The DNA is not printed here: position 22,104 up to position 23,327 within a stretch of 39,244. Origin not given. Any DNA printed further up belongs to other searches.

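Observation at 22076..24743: Tat-exported DUF362 protein plus NapH-like polyferredoxin transcribed divergently from the lar operon: possible cofactor-dependent periplasmic redox module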

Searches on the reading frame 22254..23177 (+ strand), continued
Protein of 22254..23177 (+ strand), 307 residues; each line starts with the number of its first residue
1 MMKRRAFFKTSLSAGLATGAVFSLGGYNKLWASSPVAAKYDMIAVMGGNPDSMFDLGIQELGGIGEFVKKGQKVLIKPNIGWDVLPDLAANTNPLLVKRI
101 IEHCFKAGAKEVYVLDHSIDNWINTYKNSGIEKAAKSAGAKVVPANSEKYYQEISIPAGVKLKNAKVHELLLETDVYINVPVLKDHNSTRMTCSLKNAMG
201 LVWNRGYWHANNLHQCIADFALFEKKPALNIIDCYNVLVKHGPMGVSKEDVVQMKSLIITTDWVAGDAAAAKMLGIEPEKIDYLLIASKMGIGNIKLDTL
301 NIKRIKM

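Call 26: find_homologous_proteins(query=A1, max_evalue=0.00001)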
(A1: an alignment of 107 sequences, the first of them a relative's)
Query A1 (107 sequences) (307 aa, profile of the alignment): 3894 proteins with E <= 0.00001 among 8000 candidates; the best 120 are listed.
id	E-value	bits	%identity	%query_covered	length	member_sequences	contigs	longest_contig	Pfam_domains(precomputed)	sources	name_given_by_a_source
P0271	1.8e-130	453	57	99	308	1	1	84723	PF04015.18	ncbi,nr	ncbi:MAG: DUF362 domain-containing protein [Melioribacter sp.]|nr:DUF362 domain-containing protein [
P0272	4.2e-130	451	58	99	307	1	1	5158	PF04015.18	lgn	-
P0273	4.3e-130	451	57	99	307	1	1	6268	PF04015.18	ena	-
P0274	8.9e-130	450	58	99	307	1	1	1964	PF04015.18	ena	-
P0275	1.2e-129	450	59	99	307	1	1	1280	PF04015.18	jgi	-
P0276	1.4e-129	450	56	100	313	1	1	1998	PF04015.18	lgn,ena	-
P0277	2.9e-129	449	58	100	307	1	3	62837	PF04015.18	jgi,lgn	jgi:uncharacterized protein (DUF362 family)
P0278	3.1e-129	449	57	100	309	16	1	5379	PF04015.18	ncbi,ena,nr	ncbi:MAG TPA: DUF362 domain-containing protein [Tenuifilaceae bacterium]|nr:DUF362 domain-containing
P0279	3.1e-129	449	58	99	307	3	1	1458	PF04015.18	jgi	-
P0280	3.3e-129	448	57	99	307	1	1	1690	PF04015.18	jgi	-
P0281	5.0e-129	448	56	100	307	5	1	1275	PF04015.18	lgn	-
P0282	5.0e-129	448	59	99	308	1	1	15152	PF04015.18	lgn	-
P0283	5.5e-129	448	58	99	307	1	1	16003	PF04015.18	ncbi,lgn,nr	ncbi:MAG TPA: DUF362 domain-containing protein [Ignavibacteriaceae bacterium]|nr:DUF362 domain-conta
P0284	6.0e-129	448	57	99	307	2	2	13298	PF04015.18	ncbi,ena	-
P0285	6.7e-129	447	58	99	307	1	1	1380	PF04015.18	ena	-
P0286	8.3e-129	447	59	99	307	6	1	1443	PF04015.18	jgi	-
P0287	1.2e-128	447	59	99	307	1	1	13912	PF04015.18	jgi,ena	-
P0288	1.3e-128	446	60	100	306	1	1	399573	PF04015.18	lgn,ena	-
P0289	1.5e-128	446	59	99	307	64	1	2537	PF04015.18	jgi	jgi:uncharacterized protein (DUF362 family)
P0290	1.6e-128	446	58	100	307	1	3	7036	PF04015.18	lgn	-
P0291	1.9e-128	446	60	99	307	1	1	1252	PF04015.18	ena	-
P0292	2.1e-128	446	58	99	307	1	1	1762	PF04015.18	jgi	-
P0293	2.2e-128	446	59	99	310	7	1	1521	PF04015.18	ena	-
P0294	2.4e-128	446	57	100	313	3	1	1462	PF04015.18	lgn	-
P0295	2.5e-128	446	58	100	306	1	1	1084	PF04015.18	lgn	-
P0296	2.6e-128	445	58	99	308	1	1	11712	PF04015.18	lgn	-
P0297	2.7e-128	445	59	99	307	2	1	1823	PF04015.18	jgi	jgi:uncharacterized protein (DUF362 family)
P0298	2.9e-128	445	59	100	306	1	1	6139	PF04015.18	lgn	-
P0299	3.1e-128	445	57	100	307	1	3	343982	PF04015.18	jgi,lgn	jgi:uncharacterized protein (DUF362 family)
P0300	3.1e-128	445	54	100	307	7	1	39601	PF04015.18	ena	-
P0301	3.3e-128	445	58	99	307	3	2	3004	PF04015.18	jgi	jgi:uncharacterized protein (DUF362 family)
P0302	3.5e-128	445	59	100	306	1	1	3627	PF04015.18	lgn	-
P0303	3.9e-128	445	55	100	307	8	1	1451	PF04015.18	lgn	-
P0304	4.3e-128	445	56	100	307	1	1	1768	PF04015.18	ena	-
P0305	4.4e-128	445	58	100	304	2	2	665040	PF04015.18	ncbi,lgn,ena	-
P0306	4.9e-128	445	58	99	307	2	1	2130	PF04015.18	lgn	-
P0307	4.9e-128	445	57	99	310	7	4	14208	PF04015.18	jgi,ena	-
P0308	4.9e-128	445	57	100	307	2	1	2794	PF04015.18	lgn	-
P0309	6.2e-128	444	59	99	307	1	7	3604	PF04015.18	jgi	-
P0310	7.7e-128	444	58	99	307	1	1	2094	PF04015.18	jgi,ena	-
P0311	7.8e-128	444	59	99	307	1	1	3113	PF04015.18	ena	-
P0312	8.4e-128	444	59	100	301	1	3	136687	PF04015.18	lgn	-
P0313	8.6e-128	444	59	100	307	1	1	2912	PF04015.18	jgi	-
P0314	8.6e-128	444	59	99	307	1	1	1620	PF04015.18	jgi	-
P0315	8.9e-128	444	58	100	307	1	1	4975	PF04015.18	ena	-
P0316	9.3e-128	444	59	100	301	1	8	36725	PF04015.18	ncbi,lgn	-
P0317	9.4e-128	444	57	99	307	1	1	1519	PF04015.18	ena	-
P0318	9.7e-128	444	58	99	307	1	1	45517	PF04015.18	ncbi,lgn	ncbi:MAG: DUF362 domain-containing protein [Melioribacteraceae bacterium]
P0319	1.1e-127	443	59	100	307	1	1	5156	PF04015.18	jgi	-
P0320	1.2e-127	443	56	99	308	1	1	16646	PF04015.18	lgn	-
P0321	1.3e-127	443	57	99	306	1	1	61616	PF04015.18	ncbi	-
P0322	1.3e-127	443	57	99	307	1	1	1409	PF04015.18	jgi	jgi:uncharacterized protein (DUF362 family)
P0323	1.5e-127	443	58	100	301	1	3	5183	PF04015.18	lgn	-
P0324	1.6e-127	443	59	99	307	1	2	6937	PF04015.18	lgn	-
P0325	1.6e-127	443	58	100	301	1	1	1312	PF04015.18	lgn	-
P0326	1.6e-127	443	58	99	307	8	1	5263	PF04015.18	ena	-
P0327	1.7e-127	443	57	99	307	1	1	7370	PF04015.18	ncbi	-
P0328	1.8e-127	443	58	100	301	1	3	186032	PF04015.18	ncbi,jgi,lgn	-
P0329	2.1e-127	443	59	100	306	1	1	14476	PF04015.18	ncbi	-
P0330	2.1e-127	443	59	100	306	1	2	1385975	PF04015.18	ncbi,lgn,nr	ncbi:MAG: DUF362 domain-containing protein [Bacteroidetes bacterium]|nr:DUF362 domain-containing pro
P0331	2.8e-127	442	61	99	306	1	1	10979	PF04015.18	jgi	-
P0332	2.9e-127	442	58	100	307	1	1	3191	PF04015.18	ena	-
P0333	3.2e-127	442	55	100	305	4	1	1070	PF04015.18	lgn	-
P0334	3.3e-127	442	57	99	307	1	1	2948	PF04015.18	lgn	-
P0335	3.4e-127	442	59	100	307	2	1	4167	PF04015.18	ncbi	-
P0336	3.7e-127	442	58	100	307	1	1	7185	PF04015.18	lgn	-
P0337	3.9e-127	442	58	99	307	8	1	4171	PF04015.18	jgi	-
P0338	4.0e-127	442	58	100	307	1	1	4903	PF04015.18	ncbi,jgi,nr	ncbi:MAG: DUF362 domain-containing protein [Bacteroidales bacterium]|jgi:uncharacterized protein (DU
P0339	4.0e-127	442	57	99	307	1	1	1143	PF04015.18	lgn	-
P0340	4.0e-127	442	62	100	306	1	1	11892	PF04015.18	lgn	-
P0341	4.6e-127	441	57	100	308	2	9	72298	PF04015.18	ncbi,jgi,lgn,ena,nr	ncbi:MAG TPA: DUF362 domain-containing protein [Tenuifilaceae bacterium]|nr:DUF362 domain-containing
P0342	4.9e-127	441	55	100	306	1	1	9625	PF04015.18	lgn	-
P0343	4.9e-127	441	59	99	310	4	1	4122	PF04015.18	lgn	-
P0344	5.2e-127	441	58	99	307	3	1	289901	PF04015.18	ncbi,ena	-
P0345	5.3e-127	441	53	100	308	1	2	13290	PF04015.18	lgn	-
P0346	6.1e-127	441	59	100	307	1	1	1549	PF04015.18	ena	-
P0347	6.2e-127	441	59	100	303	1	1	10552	PF04015.18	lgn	-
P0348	6.5e-127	441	57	100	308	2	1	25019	PF04015.18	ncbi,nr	ncbi:MAG: DUF362 domain-containing protein [Bacteroidia bacterium]|nr:DUF362 domain-containing prote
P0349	6.7e-127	441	58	99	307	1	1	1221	PF04015.18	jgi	-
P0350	7.0e-127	441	58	100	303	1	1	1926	PF04015.18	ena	-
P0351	7.2e-127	441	61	100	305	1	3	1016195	PF04015.18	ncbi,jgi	jgi:uncharacterized protein (DUF362 family)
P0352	8.8e-127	440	57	99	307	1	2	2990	PF04015.18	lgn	-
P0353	8.9e-127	440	58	99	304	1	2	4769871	PF04015.18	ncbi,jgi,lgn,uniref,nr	ncbi:DUF362 domain-containing protein [Prolixibacter denitrificans]|uniref:Uncharacterized protein (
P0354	9.2e-127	440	57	100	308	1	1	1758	PF04015.18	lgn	-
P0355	9.9e-127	440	60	99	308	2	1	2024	PF04015.18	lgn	-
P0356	1.0e-126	440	57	100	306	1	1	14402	PF04015.18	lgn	-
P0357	1.0e-126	440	52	99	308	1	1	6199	PF04015.18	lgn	-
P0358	1.0e-126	440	58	99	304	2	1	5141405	PF04015.18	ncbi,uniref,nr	ncbi:DUF362 domain-containing protein [Prolixibacter sp. NT017]|uniref:DUF362 domain-containing prot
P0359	1.0e-126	440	59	99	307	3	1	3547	PF04015.18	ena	-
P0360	1.1e-126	440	59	100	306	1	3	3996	PF04015.18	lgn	-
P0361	1.1e-126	440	59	99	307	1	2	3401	PF04015.18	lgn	-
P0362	1.1e-126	440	59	100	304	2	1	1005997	PF04015.18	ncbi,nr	ncbi:DUF362 domain-containing protein [Prolixibacteraceae bacterium JC049]|nr:DUF362 domain-containi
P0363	1.1e-126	440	61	100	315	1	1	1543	PF04015.18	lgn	-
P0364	1.1e-126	440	59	100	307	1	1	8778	PF04015.18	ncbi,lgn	ncbi:MAG: DUF362 domain-containing protein [Bacillota bacterium]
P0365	1.1e-126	440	59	100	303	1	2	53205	PF04015.18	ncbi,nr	ncbi:MAG: Iron-sulfur cluster-binding protein [Ignavibacteriae bacterium]|nr:MAG: Iron-sulfur cluste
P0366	1.2e-126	440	58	99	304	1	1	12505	PF04015.18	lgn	-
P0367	1.3e-126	440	58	100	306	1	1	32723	PF04015.18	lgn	-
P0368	1.4e-126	440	58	100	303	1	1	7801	PF04015.18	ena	-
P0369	1.5e-126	440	58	100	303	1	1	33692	PF04015.18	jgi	-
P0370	1.5e-126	440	58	99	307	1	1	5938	PF04015.18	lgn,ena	-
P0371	1.5e-126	440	54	100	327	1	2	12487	PF04015.18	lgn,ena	-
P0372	1.6e-126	440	58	100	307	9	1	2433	PF04015.18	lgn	-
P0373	1.6e-126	440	58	100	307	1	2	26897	PF04015.18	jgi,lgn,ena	-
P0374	1.6e-126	440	59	99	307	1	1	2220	PF04015.18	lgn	-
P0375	1.7e-126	440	59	100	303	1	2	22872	PF04015.18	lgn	-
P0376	1.7e-126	440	59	100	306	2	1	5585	PF04015.18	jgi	-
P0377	1.7e-126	440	58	99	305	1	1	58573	PF04015.18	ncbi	ncbi:MAG: DUF362 domain-containing protein [bacterium]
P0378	1.7e-126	439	58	100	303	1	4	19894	PF04015.18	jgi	-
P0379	1.8e-126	439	56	99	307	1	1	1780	PF04015.18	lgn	-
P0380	1.8e-126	439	58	100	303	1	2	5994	PF04015.18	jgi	jgi:uncharacterized protein (DUF362 family)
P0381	1.8e-126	439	56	100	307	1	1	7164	PF04015.18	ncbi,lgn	-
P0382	1.9e-126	439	59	100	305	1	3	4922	PF04015.18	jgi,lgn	jgi:uncharacterized protein (DUF362 family)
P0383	2.0e-126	439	57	100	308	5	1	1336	PF04015.18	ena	-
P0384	2.0e-126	439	58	99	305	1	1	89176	PF04015.18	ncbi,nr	ncbi:MAG: DUF362 domain-containing protein [Melioribacteraceae bacterium]|nr:DUF362 domain-containin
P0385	2.1e-126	439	59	99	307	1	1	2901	PF04015.18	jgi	jgi:uncharacterized protein (DUF362 family)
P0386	2.2e-126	439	60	100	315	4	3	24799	PF04015.18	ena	-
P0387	2.2e-126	439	59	99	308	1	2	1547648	PF04015.18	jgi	jgi:uncharacterized protein (DUF362 family)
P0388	2.4e-126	439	59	99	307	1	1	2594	PF04015.18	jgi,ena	-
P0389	2.4e-126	439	57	100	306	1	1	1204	PF04015.18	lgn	-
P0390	2.4e-126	439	60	99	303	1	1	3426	PF04015.18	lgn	-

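Call 28: find_encoding_contigs(protein=P0353, flank=10000, max_places=2)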
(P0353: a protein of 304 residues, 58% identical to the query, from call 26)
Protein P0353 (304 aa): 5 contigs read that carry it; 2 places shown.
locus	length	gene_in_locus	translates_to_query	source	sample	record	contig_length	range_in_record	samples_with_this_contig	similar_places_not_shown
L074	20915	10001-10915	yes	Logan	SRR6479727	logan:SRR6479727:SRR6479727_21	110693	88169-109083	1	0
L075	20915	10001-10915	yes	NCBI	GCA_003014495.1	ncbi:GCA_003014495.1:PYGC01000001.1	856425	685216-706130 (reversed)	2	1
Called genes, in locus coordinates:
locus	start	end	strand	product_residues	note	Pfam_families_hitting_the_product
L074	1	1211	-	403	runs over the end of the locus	PF07470:Glyco_hydro_88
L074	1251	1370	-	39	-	-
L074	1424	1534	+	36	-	-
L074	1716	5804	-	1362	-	PF07494:Reg_prop (faint), PF08450:SGL (faint), PF07495:Y_Y_Y, PF00512:HisKA, PF02518:HATPase_c, PF00072:Response_reg, PF12833:HTH_18, PF00165:HTH_AraC (weak), +2 more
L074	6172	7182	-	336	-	PF01118:Semialdhyde_dh, PF02774:Semialdhyde_dhC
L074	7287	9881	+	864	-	PF00932:LTD (weak), PF13585:CHU_C (weak)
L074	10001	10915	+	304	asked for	PF04015:DUF362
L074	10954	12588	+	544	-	PF12801:Fer4_5, PF25160:LdpA_Fe-S-bd (faint), PF00037:Fer4 (faint), PF12801:Fer4_5, PF13237:Fer4_10 (weak), PF12838:Fer4_7 (weak), PF13187:Fer4_9 (weak), PF12838:Fer4_7 (weak), +6 more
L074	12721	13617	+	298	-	PF00892:EamA, PF03151:TPT (weak), PF00892:EamA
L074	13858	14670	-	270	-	PF01048:PNP_UDP_1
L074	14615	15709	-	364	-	PF02606:LpxK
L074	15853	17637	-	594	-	PF25145:NfeD1b_N (faint), PF01343:Peptidase_S49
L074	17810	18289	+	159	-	PF01288:HPPK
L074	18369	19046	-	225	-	PF14681:UPRTase, PF00156:Pribosyltran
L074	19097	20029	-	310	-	-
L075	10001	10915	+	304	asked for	PF04015:DUF362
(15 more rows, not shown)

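Call 29: find_encoding_contigs(protein=P0271, flank=10000, max_places=2)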
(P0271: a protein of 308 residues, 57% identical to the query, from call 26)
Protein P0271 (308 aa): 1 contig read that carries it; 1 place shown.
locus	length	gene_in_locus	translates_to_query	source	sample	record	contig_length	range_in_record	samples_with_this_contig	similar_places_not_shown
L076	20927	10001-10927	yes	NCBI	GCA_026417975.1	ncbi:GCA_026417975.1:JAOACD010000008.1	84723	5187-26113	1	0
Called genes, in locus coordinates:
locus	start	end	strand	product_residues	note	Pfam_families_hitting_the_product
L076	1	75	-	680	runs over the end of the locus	PF05649:Peptidase_M13_N, PF01431:Peptidase_M13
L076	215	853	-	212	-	PF02581:TMP-TENI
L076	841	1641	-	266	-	PF08543:Phos_pyr_kin, PF00294:PfkB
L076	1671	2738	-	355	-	PF00586:AIRS, PF02769:AIRS_C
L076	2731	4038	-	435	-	PF01964:ThiC_Rad_SAM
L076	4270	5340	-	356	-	PF01075:Glyco_transf_9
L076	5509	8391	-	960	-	PF11028:TMEM260_N, PF28495:TMEM260_2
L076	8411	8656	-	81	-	-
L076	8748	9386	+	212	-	PF00535:Glycos_transf_2, PF10111:Glyco_tranf_2_2 (weak)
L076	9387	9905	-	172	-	-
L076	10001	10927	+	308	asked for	PF04015:DUF362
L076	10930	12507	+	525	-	PF12801:Fer4_5, PF12801:Fer4_5 (weak), PF13187:Fer4_9 (weak), PF12838:Fer4_7, PF13187:Fer4_9 (weak), PF14697:Fer4_21 (weak), PF00037:Fer4 (weak), PF12837:Fer4_6 (weak), +5 more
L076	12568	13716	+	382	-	PF00465:Fe-ADH, PF13685:Fe-ADH_2 (weak), PF25137:ADH_Fe_C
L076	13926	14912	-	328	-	PF06267:DUF1028, PF13432:TPR_16 (faint)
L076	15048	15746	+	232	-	PF01346:FKBP_N, PF00254:FKBP_C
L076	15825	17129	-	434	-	PF00202:Aminotran_3, PF00155:Aminotran_1_2 (weak)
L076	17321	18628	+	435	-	PF00919:UPF0004, PF04055:Radical_SAM, PF01938:TRAM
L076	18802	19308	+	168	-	PF03061:4HBT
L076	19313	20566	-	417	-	PF05977:MFS_3, PF07690:MFS_1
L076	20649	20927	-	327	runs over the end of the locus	PF00490:ALAD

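Call 35: search_protein_families(library=pfam, proteins=[window:22254-23177:+], max_evalue=10)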
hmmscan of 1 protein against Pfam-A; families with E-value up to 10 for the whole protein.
window:22254-23177:+ (307 aa): 1 family
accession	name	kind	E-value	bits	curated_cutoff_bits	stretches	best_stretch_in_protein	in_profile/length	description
PF04015.17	DUF362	-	3.5e-46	158.2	24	1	74-272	1-200/200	Domain of unknown function (DUF362)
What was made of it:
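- Closest known: LarA, lactate racemase, and the LarA superfamily. Different: Does not match the LarA_N model (call 35).
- No Pfam LarA_N hit appears even at E 10 (call 35).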

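Call 36: search_protein_families(library=ncbifam, proteins=[window:22254-23177:+], max_evalue=0.001)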
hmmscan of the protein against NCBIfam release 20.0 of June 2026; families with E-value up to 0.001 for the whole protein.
window:22254-23177:+ (307 aa): 1 family
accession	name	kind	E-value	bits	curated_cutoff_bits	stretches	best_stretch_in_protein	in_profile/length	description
NF052623.1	Npun_F2552_fam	equivalog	2.1e-17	63.5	500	1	58-302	24-266/314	Npun_F2552 family protein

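Call 39: predict_structure(alignment_id=A2)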
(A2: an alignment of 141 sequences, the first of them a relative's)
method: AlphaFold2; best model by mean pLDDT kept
length: 307 residues; sequences in the alignment: 141
mean_pLDDT: 87.8   pTM: 0.85
mean pLDDT of the five models: 87.8, 87.7, 87.3, 87.2, 86.4
residues with pLDDT >= 90: 236; 70-90: 27; 50-70: 9; < 50: 35
segments of 3 or more residues with pLDDT < 50: 1-35
pLDDT, mean of each block of 10 residues (from residue 1): 35 34 37 56 97 98 97 97 89 98 99 89 89 98 93 98 98 98 93 95 95 98 96 96 73 97 98 96 97 96 97
secondary structure, 60 per line:
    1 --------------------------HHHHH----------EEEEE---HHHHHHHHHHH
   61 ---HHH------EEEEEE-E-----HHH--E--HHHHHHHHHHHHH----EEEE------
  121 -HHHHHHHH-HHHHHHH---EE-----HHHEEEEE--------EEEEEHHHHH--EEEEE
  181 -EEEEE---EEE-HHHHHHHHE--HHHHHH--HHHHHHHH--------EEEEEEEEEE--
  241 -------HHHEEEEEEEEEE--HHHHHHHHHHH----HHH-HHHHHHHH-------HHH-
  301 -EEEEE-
elements in order: H27-31 E42-46 H50-60 E73-78 H94-106 E111-114 H122-129 H131-137 E151-155 E164-168 H169-173 E176-180 E182-186 E190-192 H194-201 H205-210 H213-220 E229-238 E251-260 H263-273 H282-289 E302-306
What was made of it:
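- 22254..23177 (+): Tat-signal DUF362 protein (307 aa) with a LarA-like fold, a 'mini-LarA'. It is the proposed catalytic, cofactor-bearing periplasmic subunit. AlphaFold pLDDT 87.8 (call 39).
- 22254..22352 (+): Twin-arginine signal peptide (residues 1-33, motif K3-R4-R5-A-F-F-K, predicted cleavage after LWA). Disordered in the model (call 39).
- Checked: Residues 1-35 are disordered in the AlphaFold model (call 39).
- The model has pLDDT 87.8 (call 39).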

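Call 43: fold_search(model_id=the predicted structure, library=pdb)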
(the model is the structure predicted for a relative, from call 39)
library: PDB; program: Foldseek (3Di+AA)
matches with E <= 10: 1124; with E <= 0.001: 18
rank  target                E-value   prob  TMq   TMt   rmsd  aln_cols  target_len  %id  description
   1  9eia_B                9.0e-06  1.00  0.53  0.40   6.1       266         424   11  A broad-substrate spectrum lactate racemase A from Isosphaera pallida in complex with copurified D-lactate (released 2025-01-29)
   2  4nar                  1.3e-05  1.00  0.47  0.36   6.4       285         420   17  Crystal Structure of the Q9WYS3 protein from Thermotoga maritima. Northeast Structural Genomics Consortium Target VR152 (released 2013-11-06)
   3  8ezh                  1.4e-05  1.00  0.48  0.37   5.3       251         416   12  A tethered niacin-derived pincer complex with a nickel-carbon bond in lactate racemase R98A/R100A variant modeled with s (released 2023-01-25)
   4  2yjg_A                1.6e-05  1.00  0.44  0.34   9.1       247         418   12  Structure of the lactate racemase apoprotein from Thermoanaerobacterium thermosaccharolyticum (released 2012-05-30)
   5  9q3j_G                2.4e-05  1.00  0.42  0.30   5.5       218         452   13  Structures of LarA-like nickel-pincer nucleotide cofactor-utilizing enzyme with a single catalytic histidine residue f (released 2025-09-17)
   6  7s91                  2.4e-05  1.00  0.44  0.34   7.9       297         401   10  Structure of the malate racemase mar2 apoprotein from Thermoanaerobacterium thermosaccharolyticum at 2.25 angstroms reso (released 2021-10-13)
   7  2yjg_B                2.7e-05  1.00  0.41  0.32   9.6       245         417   11  Structure of the lactate racemase apoprotein from Thermoanaerobacterium thermosaccharolyticum (released 2012-05-30)
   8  9eid                  3.2e-05  1.00  0.52  0.39   6.3       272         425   11  A broad-substrate spectrum lactate racemase A from Isosphaera pallida in complex with D-2-Hydroxybutyrate (released 2025-01-29)
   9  8ezf                  3.4e-05  1.00  0.50  0.38   5.0       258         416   11  A tethered niacin-derived pincer complex with a nickel-carbon or sulfite-carbon bond in lactate racemase R98A/R100A vari (released 2023-01-25)
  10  5huq_B                4.1e-05  1.00  0.49  0.37   7.2       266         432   14  A tethered niacin-derived pincer complex with a nickel-carbon bond in lactate racemase (released 2016-02-10)
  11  9q3j_E                4.7e-05  1.00  0.43  0.31   5.2       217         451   12  Structures of LarA-like nickel-pincer nucleotide cofactor-utilizing enzyme with a single catalytic histidine residue f (released 2025-09-17)
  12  6c1w_A                5.6e-05  1.00  0.45  0.33   4.8       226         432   13  A tethered niacin-derived pincer complex with a nickel-carbon or sulfite-carbon bond in lactate racemase (released 2018-03-14)
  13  9q3j_H                6.3e-05  1.00  0.46  0.34  10.2       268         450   12  Structures of LarA-like nickel-pincer nucleotide cofactor-utilizing enzyme with a single catalytic histidine residue f (released 2025-09-17)
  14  9q3j_D                7.6e-05  1.00  0.40  0.29  10.3       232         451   12  Structures of LarA-like nickel-pincer nucleotide cofactor-utilizing enzyme with a single catalytic histidine residue f (released 2025-09-17)
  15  5huq_A                1.0e-04  1.00  0.46  0.34   5.1       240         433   11  A tethered niacin-derived pincer complex with a nickel-carbon bond in lactate racemase (released 2016-02-10)
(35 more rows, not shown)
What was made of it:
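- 22254..23177 (+): Foldseek top 18 hits are all LarA family (call 43).
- On LarA superfamily (NPN-dependent racemases/epimerases): Foldseek against the PDB: 18 top hits are all LarA family, probability 1.00, TM (query) 0.40-0.53 (call 43).
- Scores then drop sharply (call 43).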
